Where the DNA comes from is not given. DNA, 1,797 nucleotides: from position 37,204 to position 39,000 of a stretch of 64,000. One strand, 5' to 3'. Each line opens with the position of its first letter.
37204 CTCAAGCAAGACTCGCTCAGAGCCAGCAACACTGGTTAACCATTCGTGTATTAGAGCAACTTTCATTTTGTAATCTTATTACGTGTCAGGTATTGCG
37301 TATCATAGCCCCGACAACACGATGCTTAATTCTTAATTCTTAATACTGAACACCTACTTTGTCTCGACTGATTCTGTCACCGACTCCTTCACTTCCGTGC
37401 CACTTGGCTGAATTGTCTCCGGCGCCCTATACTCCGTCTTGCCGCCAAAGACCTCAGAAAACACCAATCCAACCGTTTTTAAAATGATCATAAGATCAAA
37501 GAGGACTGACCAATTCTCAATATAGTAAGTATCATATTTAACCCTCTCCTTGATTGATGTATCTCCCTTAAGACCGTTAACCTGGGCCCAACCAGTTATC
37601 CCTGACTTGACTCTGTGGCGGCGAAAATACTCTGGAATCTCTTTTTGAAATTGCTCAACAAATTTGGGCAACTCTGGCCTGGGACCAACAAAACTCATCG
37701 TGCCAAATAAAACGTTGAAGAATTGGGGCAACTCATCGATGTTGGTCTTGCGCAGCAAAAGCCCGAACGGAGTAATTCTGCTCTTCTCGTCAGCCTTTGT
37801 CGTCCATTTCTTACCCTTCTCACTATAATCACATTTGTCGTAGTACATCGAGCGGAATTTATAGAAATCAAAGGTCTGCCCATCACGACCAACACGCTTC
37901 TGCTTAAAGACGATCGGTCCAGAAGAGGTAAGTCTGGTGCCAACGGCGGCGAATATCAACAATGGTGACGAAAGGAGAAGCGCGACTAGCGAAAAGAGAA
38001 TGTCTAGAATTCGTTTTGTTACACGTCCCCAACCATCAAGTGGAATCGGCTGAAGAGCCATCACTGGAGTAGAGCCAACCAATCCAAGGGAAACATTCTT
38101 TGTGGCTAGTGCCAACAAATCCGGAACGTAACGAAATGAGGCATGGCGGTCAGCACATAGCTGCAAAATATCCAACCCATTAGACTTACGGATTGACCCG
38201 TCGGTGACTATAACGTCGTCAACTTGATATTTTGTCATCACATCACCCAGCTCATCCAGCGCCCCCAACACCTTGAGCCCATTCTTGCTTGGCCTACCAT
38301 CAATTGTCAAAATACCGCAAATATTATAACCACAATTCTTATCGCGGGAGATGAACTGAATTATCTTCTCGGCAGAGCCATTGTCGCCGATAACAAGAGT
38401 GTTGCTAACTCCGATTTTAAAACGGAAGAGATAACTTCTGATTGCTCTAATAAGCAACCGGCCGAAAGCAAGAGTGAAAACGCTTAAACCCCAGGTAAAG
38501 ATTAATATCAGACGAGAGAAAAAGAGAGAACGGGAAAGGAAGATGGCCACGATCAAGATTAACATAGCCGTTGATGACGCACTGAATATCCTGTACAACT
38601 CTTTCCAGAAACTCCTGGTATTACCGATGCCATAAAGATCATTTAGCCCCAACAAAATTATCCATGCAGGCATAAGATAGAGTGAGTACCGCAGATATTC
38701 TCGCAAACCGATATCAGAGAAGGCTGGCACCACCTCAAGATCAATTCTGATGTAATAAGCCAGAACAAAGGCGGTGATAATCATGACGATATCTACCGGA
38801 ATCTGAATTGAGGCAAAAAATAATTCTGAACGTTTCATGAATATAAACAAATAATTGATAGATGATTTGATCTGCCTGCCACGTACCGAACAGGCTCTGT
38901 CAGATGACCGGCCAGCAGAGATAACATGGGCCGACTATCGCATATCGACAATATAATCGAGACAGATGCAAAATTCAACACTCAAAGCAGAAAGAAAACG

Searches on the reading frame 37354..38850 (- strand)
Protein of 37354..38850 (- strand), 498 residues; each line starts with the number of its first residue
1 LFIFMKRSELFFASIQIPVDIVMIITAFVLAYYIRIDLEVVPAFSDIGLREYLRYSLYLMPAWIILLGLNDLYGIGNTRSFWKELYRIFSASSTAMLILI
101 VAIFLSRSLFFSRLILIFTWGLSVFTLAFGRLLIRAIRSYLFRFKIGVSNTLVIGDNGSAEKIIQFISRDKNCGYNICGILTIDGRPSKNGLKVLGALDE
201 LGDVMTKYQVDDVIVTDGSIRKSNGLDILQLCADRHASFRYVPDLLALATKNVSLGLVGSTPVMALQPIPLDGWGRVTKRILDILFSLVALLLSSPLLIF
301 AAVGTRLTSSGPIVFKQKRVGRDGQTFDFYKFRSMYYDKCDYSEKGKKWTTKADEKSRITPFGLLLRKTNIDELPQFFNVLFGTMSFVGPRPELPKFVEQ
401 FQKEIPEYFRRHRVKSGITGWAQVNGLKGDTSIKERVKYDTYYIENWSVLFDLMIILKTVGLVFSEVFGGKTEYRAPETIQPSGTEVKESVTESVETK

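Call 69: search_protein_families(library=pfam, proteins=[window:37354-38850:-], max_evalue=0.001)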
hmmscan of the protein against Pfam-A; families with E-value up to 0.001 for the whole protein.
window:37354-38850:- (498 aa): 2 families
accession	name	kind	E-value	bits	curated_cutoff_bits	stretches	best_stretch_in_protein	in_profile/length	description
PF02397.22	Bac_transf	-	1.1e-66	224.2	27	1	279-464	1-178/179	Bacterial sugar transferase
PF13727.12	CoA_binding_3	-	1.2e-14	55.1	25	1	70-243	3-175/175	CoA-binding domain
